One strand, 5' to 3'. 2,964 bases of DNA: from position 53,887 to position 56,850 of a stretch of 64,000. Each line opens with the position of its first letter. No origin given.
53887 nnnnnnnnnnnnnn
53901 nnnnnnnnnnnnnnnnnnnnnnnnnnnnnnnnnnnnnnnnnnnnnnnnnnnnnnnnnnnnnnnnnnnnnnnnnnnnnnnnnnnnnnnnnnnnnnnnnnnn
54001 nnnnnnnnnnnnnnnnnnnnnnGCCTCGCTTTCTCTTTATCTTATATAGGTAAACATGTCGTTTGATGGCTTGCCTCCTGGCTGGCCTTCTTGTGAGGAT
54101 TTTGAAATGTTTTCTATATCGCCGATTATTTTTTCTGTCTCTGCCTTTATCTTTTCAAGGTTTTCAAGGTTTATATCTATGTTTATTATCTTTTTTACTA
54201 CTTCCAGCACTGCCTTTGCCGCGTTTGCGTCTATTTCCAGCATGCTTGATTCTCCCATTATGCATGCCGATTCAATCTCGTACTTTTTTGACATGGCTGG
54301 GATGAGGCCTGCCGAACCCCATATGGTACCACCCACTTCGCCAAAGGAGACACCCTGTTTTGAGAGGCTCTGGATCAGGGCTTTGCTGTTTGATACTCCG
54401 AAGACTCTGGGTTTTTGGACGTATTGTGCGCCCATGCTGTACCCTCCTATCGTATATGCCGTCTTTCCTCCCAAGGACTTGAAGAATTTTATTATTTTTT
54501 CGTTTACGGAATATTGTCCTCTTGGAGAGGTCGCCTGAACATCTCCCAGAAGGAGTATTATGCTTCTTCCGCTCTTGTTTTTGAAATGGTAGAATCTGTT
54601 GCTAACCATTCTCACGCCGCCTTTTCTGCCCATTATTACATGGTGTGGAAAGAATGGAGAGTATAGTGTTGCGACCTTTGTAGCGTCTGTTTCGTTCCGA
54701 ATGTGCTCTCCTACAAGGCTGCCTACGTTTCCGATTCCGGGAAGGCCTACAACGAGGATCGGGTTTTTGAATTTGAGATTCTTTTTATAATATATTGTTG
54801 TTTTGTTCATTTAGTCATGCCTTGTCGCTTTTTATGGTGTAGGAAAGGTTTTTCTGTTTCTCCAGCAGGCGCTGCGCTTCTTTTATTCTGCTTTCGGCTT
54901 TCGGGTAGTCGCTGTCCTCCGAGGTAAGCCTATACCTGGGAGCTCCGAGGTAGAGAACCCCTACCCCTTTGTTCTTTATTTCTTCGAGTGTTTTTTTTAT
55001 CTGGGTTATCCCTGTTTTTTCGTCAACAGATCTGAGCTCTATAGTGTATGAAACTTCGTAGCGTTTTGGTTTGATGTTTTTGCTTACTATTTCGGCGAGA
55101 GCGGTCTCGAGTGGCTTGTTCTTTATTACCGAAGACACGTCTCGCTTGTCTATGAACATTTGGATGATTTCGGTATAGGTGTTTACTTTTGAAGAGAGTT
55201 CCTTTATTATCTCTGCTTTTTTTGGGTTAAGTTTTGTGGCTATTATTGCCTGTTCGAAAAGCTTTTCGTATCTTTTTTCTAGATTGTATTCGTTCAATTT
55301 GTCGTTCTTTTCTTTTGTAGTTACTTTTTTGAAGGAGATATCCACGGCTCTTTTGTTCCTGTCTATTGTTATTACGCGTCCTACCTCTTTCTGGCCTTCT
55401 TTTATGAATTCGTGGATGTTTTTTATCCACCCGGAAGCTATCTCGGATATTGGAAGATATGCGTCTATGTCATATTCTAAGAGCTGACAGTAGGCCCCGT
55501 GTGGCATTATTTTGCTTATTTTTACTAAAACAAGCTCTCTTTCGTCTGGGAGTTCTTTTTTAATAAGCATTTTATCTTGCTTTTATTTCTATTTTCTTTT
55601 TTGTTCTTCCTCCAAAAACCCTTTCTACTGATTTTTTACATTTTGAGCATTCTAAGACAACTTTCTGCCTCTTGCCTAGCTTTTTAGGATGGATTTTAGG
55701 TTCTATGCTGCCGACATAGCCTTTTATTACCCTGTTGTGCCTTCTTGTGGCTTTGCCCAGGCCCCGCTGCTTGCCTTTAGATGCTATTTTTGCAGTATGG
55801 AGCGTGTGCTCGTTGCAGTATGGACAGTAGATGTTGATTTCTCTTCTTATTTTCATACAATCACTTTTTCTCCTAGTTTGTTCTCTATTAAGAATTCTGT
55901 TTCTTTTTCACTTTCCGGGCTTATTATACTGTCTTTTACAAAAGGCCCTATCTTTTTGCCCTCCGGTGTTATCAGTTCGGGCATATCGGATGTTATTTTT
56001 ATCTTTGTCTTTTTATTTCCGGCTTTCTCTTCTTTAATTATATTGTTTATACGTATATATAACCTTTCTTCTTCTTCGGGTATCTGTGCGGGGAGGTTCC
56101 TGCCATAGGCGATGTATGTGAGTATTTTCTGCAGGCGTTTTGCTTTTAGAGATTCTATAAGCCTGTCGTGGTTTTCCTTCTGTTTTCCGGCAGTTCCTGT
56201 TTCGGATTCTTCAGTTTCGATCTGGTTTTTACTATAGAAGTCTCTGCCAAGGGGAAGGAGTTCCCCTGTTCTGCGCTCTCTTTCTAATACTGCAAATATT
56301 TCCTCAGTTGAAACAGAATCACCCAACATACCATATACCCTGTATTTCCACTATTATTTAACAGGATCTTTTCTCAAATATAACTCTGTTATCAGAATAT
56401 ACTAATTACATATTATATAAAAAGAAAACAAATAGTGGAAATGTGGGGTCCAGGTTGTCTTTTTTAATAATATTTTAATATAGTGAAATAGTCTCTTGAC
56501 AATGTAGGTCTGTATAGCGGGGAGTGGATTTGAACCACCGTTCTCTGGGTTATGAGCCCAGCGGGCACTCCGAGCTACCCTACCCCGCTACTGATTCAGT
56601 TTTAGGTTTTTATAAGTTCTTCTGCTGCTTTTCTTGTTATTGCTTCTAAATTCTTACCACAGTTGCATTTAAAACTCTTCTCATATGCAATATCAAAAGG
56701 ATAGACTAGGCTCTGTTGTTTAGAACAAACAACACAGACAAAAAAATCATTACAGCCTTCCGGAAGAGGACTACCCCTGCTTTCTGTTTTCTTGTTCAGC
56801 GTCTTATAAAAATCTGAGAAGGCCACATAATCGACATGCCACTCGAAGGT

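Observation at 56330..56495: Perfect inverted ORB-like repeats around an AT-rich 75-bp spacer next to GINS: candidate oriC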

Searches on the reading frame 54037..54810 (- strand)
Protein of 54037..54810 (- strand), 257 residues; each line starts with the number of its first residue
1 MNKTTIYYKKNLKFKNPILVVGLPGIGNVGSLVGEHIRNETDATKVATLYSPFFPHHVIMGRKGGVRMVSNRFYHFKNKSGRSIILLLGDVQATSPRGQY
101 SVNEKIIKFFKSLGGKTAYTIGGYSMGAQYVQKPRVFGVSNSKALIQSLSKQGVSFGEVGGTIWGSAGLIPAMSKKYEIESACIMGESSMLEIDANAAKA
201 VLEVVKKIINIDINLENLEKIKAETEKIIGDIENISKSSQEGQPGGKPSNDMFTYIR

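Call 8: search_protein_families(library=pfam, proteins=[window:54037-54810:-])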
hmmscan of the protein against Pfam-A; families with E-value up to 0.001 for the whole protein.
window:54037-54810:- (257 aa): 1 family
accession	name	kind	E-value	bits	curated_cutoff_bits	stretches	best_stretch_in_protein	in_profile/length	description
PF09754.15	PAC2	-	3.1e-38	132.2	25.8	1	19-229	1-211/215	PAC2 family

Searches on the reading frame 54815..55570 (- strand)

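Call 8: search_protein_families(library=pfam, proteins=[window:54815-55570:-])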
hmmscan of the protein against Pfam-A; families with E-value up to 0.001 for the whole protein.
window:54815-55570:- (251 aa): 2 families
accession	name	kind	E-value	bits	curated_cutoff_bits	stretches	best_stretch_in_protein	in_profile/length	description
PF07541.17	EIF_2_alpha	-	1.2e-12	48.3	22.8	1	120-222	4-114/114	Eukaryotic translation initiation factor 2 alpha subunit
PF00575.29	S1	-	4.2e-07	30.7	22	1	13-80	7-73/74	S1 RNA binding domain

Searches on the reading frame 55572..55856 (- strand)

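Call 8: search_protein_families(library=pfam, proteins=[window:55572-55856:-])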
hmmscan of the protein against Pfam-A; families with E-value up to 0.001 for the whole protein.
window:55572-55856:- (94 aa): 2 families
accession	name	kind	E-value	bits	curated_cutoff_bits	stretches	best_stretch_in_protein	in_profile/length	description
PF00935.25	Ribosomal_L44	-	7.4e-12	45.9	25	1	16-87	1-72/76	Ribosomal protein L44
PF00471.26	Ribosomal_L33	-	0.00018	22.2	25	0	6-21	29-44/47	Ribosomal protein L33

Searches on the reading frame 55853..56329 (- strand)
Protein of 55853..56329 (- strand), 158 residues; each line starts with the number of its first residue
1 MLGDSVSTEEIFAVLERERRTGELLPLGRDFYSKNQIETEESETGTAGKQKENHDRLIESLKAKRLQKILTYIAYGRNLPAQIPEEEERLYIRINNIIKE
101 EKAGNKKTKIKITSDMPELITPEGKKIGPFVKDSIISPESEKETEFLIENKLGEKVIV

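Call 8: search_protein_families(library=pfam, proteins=[window:55853-56329:-])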
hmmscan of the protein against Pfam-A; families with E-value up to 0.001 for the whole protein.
window:55853-56329:- (158 aa): 0 families

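Call 10: find_homologous_proteins(query=window:55853-56329:-)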
Query window:55853-56329:- (158 aa): 22 proteins with E <= 0.001 among 91 candidates.
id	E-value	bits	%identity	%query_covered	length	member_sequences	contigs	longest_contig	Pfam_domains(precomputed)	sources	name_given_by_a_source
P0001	4.5e-92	324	99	100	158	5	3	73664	-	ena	-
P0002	1.6e-59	218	81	84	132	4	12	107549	-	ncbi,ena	-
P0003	4.7e-55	204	89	72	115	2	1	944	-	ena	-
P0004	2.1e-54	201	66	96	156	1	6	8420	-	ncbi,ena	-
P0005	3.9e-53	197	66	96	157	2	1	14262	-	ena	-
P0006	9.6e-46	173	54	97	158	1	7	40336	-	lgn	-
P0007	7.8e-45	170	55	97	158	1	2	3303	-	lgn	-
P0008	2.4e-44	169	54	97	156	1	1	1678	-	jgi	jgi:hypothetical protein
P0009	5.2e-43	164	54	97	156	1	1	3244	-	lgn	-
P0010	1.6e-42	163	55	97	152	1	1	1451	-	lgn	-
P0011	7.6e-41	157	52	97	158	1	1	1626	-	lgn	-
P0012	1.6e-40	156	58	96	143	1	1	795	-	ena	-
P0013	2.8e-40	156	52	97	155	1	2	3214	-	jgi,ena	jgi:hypothetical protein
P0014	3.8e-37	145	53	93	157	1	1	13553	-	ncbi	-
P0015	7.8e-37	144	51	96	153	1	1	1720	-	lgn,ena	-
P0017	1.1e-35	141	48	98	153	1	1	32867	-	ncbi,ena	-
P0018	1.7e-32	130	49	97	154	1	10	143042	-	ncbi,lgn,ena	-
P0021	7.6e-27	112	45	92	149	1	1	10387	-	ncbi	ncbi:MAG: hypothetical protein QXL16_01935 [Candidatus Micrarchaeaceae archaeon]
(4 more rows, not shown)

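Call 11: search_protein_families(library=ncbifam, proteins=[window:55853-56329:-], max_evalue=0.01)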
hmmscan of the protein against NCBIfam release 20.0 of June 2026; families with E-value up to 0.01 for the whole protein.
window:55853-56329:- (158 aa): 1 family
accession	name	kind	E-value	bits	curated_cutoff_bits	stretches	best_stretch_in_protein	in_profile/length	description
NF053565.1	Gins23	equivalog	1.5e-05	25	120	1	4-101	46-153/159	DNA replication protein Gins23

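Call 12: find_encoding_contigs(protein=P0002, flank=10000, max_places=3)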
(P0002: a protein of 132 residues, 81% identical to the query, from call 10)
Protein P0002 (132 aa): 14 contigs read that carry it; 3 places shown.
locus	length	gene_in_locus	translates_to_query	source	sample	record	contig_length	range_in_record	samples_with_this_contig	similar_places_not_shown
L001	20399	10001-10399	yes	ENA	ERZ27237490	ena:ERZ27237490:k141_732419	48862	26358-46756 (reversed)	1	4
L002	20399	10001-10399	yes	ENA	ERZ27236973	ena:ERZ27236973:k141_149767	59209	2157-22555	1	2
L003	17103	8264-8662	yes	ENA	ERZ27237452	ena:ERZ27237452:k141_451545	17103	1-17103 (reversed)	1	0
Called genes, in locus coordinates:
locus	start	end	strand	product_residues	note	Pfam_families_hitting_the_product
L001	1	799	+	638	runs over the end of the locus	PF02518:HATPase_c, PF00204:DNA_gyraseB, PF01751:Toprim, PF00986:DNA_gyraseB_C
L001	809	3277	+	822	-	PF00521:DNA_topoisoIV, PF03989:DNA_gyraseA_C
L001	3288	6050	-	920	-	PF00270:DEAD, PF04851:ResIII, PF00271:Helicase_C, PF19306:WHD_Lhr, PF08494:DEAD_assoc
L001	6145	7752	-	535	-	-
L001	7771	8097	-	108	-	-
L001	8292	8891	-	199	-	-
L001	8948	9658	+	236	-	PF02002:TFIIE_alpha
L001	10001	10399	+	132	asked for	-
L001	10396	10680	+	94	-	PF00935:Ribosomal_L44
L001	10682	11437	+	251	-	PF00575:S1 (weak), PF07541:EIF_2_alpha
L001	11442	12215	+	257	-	PF09754:PAC2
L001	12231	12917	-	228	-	PF01940:DUF92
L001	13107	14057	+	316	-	PF14520:HHH_5, PF00154:RecA_N, PF08423:Rad51, PF13481:AAA_25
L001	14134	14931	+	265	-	PF00590:TP_methylase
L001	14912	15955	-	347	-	PF03706:LPG_synthase_TM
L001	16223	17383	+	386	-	PF02778:tRNA_int_endo_N, PF01974:tRNA_int_endo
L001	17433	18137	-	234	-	PF00254:FKBP_C (faint), PF22199:FKBP26_IF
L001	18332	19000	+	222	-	-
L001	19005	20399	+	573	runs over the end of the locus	PF00749:tRNA-synt_1c, PF03950:tRNA-synt_1c_C, PF20974:tRNA-synt_1c_C2 (weak)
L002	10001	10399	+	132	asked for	-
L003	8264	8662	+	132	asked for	-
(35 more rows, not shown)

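Call 13: find_encoding_contigs(protein=P0004, flank=10000, max_places=3)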
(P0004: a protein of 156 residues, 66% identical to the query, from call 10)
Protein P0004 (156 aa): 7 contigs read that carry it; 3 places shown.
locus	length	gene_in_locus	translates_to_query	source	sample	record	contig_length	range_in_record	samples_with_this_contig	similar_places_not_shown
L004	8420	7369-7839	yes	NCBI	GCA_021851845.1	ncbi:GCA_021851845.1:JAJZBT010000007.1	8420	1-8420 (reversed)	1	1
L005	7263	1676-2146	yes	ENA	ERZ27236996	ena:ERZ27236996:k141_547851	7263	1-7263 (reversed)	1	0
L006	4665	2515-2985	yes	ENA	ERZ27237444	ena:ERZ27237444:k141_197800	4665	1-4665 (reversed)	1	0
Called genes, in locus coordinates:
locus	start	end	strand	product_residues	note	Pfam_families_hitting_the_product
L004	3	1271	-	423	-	?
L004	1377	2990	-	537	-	PF07705:CARDB (faint)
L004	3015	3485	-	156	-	-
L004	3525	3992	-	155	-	-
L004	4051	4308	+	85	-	-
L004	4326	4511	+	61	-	-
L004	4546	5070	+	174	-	-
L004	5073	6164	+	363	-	PF04389:Peptidase_M28, PF01546:Peptidase_M20, PF07687:M20_dimer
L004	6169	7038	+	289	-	PF02002:TFIIE_alpha (weak)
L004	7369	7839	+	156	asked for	-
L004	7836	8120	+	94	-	PF00935:Ribosomal_L44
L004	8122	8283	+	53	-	-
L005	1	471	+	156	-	?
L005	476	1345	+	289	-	PF02002:TFIIE_alpha (weak)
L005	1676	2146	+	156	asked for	-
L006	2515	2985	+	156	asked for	-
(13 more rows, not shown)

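Call 14: find_encoding_contigs(protein=P0006, flank=10000, max_places=3)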
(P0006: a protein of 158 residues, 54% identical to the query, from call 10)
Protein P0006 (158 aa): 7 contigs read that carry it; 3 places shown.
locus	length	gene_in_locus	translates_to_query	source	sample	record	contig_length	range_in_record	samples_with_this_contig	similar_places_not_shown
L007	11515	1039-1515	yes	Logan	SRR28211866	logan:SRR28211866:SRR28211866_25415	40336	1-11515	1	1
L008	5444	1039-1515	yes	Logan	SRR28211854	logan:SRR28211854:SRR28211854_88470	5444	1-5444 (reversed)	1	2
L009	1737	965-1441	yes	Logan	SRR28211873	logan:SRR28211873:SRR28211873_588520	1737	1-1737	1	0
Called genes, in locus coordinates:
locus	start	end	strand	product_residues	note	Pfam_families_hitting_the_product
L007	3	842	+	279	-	?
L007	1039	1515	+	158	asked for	-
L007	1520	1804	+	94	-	PF00935:Ribosomal_L44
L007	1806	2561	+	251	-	PF00575:S1, PF07541:EIF_2_alpha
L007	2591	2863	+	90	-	-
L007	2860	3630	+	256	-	PF09754:PAC2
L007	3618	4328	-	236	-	PF01940:DUF92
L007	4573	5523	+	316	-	PF14520:HHH_5, PF00154:RecA_N, PF08423:Rad51, PF13481:AAA_25, PF03796:DnaB_C (faint), PF06745:ATPase (weak)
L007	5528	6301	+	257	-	PF00590:TP_methylase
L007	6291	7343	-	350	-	PF03706:LPG_synthase_TM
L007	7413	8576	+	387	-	PF02778:tRNA_int_endo_N (faint), PF01974:tRNA_int_endo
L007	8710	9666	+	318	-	PF02729:OTCace_N, PF00185:OTCace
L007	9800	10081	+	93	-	PF05239:PRC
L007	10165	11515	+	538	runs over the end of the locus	PF02511:Thy1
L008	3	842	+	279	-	?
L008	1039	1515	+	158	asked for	-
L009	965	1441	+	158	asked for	-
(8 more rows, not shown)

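Call 19: find_encoding_contigs(protein=P0018, flank=10000, max_places=2)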
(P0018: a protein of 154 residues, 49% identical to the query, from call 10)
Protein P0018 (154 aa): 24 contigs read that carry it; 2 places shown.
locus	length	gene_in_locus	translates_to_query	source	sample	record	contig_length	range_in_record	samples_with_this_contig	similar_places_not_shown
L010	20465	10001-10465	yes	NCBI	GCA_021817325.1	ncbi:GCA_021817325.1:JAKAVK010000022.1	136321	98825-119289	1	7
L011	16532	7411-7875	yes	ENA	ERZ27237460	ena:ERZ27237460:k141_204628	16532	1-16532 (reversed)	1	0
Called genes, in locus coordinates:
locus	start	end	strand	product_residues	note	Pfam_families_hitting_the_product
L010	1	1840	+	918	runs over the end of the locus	PF00270:DEAD, PF04851:ResIII, PF00271:Helicase_C, PF19306:WHD_Lhr, PF08494:DEAD_assoc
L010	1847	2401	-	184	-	PF02224:Cytidylate_kin (faint), PF13189:Cytidylate_kin2, PF13238:AAA_18 (weak)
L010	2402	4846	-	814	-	PF00521:DNA_topoisoIV, PF03989:DNA_gyraseA_C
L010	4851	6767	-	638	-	PF02518:HATPase_c, PF00204:DNA_gyraseB, PF01751:Toprim, PF00986:DNA_gyraseB_C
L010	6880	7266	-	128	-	PF04677:CwfJ_C_1, PF11969:DcpS_C, PF01230:HIT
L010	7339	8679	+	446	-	-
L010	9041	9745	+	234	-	PF02002:TFIIE_alpha (weak)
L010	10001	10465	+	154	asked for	-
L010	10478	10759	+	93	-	PF00935:Ribosomal_L44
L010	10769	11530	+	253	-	PF00575:S1, PF07541:EIF_2_alpha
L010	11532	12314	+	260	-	PF09754:PAC2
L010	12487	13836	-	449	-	PF01266:DAO, PF06039:Mqo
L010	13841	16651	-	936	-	PF00330:Aconitase, PF00694:Aconitase_C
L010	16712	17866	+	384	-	PF00285:Citrate_synt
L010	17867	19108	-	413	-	PF00180:Iso_dh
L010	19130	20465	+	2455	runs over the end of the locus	-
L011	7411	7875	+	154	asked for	-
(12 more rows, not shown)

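Call 20: find_encoding_contigs(protein=P0017, flank=10000, max_places=1)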
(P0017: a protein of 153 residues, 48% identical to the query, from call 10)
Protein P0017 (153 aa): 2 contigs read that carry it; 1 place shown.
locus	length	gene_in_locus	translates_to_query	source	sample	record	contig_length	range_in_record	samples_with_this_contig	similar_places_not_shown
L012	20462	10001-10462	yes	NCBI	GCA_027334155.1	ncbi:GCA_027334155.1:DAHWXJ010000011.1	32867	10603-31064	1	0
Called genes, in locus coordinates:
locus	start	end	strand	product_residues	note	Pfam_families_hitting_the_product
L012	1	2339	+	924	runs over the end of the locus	PF00270:DEAD, PF04851:ResIII, PF00271:Helicase_C, PF19306:WHD_Lhr, PF08494:DEAD_assoc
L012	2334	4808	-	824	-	PF00521:DNA_topoisoIV, PF03989:DNA_gyraseA_C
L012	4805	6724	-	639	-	PF02518:HATPase_c, PF00204:DNA_gyraseB, PF01751:Toprim, PF00986:DNA_gyraseB_C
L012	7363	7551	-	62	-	PF12643:MazG-like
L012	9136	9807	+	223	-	PF02002:TFIIE_alpha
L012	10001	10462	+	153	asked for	-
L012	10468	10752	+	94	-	PF00935:Ribosomal_L44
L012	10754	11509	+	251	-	PF00575:S1 (weak), PF07541:EIF_2_alpha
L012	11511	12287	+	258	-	PF09754:PAC2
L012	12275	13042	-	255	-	PF01940:DUF92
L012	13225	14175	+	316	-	PF14520:HHH_5, PF00154:RecA_N, PF08423:Rad51, PF13481:AAA_25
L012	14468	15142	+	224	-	-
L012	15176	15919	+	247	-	PF00590:TP_methylase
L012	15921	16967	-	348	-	PF03706:LPG_synthase_TM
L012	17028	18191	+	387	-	PF12928:tRNA_int_end_N2 (faint), PF01974:tRNA_int_endo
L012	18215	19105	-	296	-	PF00561:Abhydrolase_1, PF12697:Abhydrolase_6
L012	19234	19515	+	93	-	PF05239:PRC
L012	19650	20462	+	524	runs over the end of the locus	PF02511:Thy1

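Call 21: find_encoding_contigs(protein=P0014, flank=10000, max_places=1)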
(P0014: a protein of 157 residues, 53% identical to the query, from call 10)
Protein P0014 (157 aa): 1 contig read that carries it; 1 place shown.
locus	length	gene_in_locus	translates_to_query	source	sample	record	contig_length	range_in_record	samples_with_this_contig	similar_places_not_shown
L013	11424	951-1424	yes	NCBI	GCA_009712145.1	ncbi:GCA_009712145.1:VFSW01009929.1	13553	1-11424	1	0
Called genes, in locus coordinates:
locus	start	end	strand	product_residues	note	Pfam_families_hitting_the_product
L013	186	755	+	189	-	PF02002:TFIIE_alpha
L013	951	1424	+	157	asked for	-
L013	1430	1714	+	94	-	PF00935:Ribosomal_L44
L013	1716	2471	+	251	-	PF00575:S1 (weak), PF07541:EIF_2_alpha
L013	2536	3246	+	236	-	PF09754:PAC2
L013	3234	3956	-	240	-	PF01940:DUF92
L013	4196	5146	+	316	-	PF14520:HHH_5, PF00154:RecA_N, PF08423:Rad51, PF13481:AAA_25, PF03796:DnaB_C (faint)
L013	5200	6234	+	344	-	-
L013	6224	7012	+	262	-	PF00590:TP_methylase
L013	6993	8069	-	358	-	PF03706:LPG_synthase_TM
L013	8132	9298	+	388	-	PF02778:tRNA_int_endo_N (weak), PF01974:tRNA_int_endo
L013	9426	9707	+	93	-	PF05239:PRC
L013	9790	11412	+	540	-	PF02511:Thy1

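Call 22: find_encoding_contigs(protein=P0021, flank=10000, max_places=1)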
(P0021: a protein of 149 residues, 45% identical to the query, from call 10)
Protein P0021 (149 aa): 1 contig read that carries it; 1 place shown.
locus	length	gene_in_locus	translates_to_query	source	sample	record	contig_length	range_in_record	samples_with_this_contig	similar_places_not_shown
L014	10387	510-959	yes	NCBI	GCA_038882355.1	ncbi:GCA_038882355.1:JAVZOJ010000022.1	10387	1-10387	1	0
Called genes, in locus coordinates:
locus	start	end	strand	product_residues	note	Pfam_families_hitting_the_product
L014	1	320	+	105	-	?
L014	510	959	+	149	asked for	-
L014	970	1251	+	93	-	PF00935:Ribosomal_L44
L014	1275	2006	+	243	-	PF00575:S1 (weak), PF07541:EIF_2_alpha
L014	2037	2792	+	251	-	PF09754:PAC2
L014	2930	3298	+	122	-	-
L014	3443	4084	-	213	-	PF01940:DUF92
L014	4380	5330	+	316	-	PF10391:DNA_pol_lambd_f (faint), PF14520:HHH_5, PF00154:RecA_N, PF08423:Rad51, PF13481:AAA_25 (weak), PF03796:DnaB_C (faint), PF06745:ATPase (weak)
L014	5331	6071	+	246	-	PF00590:TP_methylase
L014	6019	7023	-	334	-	PF03706:LPG_synthase_TM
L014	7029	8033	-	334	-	PF04055:Radical_SAM, PF08608:Wyosine_form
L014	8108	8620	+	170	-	-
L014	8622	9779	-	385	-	PF02778:tRNA_int_endo_N (weak), PF12928:tRNA_int_end_N2 (faint), PF01974:tRNA_int_endo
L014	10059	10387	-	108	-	?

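Call 54: find_related_loci(query=A1, collection=genome_contigs, flank=10000)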
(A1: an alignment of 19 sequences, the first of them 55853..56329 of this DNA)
Query A1 (158 aa) in genome_contigs; peptide patterns used: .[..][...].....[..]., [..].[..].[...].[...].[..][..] (x = any residue, [..] = any of these).
599 stretches matched a pattern (row limit reached: there are more); 36 encode a relative of the query (tblastn E <= 1e-3); 36 distinct loci.
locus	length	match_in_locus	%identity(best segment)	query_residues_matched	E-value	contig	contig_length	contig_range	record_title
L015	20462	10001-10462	44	2-154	4e-39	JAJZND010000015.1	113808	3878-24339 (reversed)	MAG: Candidatus Micrarchaeota archaeon isolate MAS3.bin71 NODE_194_length_113808_cov_2.255513, whole genome shotgun sequ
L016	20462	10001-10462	47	4-154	5e-38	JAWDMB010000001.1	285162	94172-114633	MAG: Candidatus Micrarchaeota archaeon isolate DS.bin.6 NODE_1_length_285162_cov_6.39652, whole genome shotgun sequence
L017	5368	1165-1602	45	7-156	6e-38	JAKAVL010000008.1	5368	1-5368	MAG: Candidatus Micrarchaeota archaeon isolate YP3.bin95 NODE_20270_length_5368_cov_2.58825, whole genome shotgun sequen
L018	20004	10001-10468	46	4-156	1e-37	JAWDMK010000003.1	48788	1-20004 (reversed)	MAG: Candidatus Micrarchaeota archaeon isolate F8S.bin.15 NODE_59_length_48788_cov_3.73245, whole genome shotgun sequenc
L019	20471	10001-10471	45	5-157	1e-37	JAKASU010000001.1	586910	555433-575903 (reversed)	MAG: Candidatus Micrarchaeota archaeon isolate YP1.bin77 NODE_7_length_586910_cov_38.658937, whole genome shotgun sequen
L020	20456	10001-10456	49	1-154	3e-37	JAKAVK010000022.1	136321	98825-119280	MAG: Candidatus Micrarchaeota archaeon isolate YP3.bin93 NODE_127_length_136321_cov_6.64955, whole genome shotgun sequen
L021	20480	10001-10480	45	1-156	8e-37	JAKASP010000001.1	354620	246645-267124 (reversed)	MAG: Candidatus Micrarchaeota archaeon isolate YP1.bin59 NODE_30_length_354620_cov_12.348470, whole genome shotgun seque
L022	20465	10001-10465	42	1-157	3e-36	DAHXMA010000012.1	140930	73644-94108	MAG TPA_asm: Candidatus Micrarchaeota archaeon isolate clean1610 k141_937603, whole genome shotgun sequence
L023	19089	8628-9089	44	2-154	4e-36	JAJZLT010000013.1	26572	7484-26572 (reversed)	MAG: Candidatus Micrarchaeota archaeon isolate MAS3.bin136 NODE_3546_length_26572_cov_3.268860, whole genome shotgun seq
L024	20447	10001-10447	44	6-154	1e-35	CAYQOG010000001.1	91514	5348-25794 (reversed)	MAG TPA_asm: Candidatus Micrarchaeota archaeon isolate SRP226684_co1_186 genome assembly, contig: NODE_46_length_91514_c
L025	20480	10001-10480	41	1-154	3e-35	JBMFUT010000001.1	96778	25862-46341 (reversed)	MAG: Candidatus Micrarchaeia archaeon isolate KM4348-10 NODE_38_length_96778_cov_59.117831, whole genome shotgun sequenc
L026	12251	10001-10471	41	1-154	3e-35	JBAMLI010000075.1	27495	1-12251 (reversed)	MAG: archaeon isolate MAG1 ExploCarb_3808S_S2_468_length_27495_cov_51, whole genome shotgun sequence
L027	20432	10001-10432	44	1-154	4e-35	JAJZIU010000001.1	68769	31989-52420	MAG: Candidatus Micrarchaeota archaeon isolate LSA4.bin46 NODE_327_length_68769_cov_6.373489, whole genome shotgun seque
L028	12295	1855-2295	45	10-154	6e-35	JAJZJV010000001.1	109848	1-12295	MAG: Candidatus Micrarchaeota archaeon isolate LSA5.bin73 NODE_143_length_109848_cov_5.092626, whole genome shotgun sequ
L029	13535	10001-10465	42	2-154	4e-35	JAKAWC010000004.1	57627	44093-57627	MAG: Candidatus Micrarchaeota archaeon isolate YP4.bin34 NODE_734_length_57627_cov_2.850887, whole genome shotgun sequen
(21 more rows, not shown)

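Call 61: search_solved_structures(query=A1, max_evalue=1)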
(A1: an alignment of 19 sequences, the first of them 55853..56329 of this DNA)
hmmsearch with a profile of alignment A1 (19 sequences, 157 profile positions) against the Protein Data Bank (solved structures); distinct sequences matched with E-value up to 1: 3.
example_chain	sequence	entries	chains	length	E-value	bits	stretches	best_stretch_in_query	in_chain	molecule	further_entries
6ylg_c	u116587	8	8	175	0.034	16.9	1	18-103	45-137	Ribosome biogenesis protein ALB1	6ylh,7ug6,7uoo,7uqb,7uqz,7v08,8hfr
9moj_C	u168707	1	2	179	0.038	16.8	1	4-99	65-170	GINS subunit domain-containing protein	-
1y64_B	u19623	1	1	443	0.3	13.8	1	73-102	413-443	BNI1 protein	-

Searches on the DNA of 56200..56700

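Call 53: search_rna_families(source=window, start=56200, end=56700, threshold=evalue, max_evalue=1)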
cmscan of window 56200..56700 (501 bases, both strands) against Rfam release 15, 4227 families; matches with E-value up to 1: 3.
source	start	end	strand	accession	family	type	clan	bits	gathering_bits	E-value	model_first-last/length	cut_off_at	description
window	56515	56589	-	RF00005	tRNA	Gene; tRNA;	CL00001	60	29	1.3e-12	1-71/71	no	tRNA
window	56338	56448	-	RF03933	MIR6445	Gene; miRNA;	-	19.1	100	0.42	1-117/117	no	MIR6445 microRNA precursor family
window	56338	56448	+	RF01005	MIR530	Gene; miRNA;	-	18.4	85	0.65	24-151/172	no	MIR530 microRNA precursor family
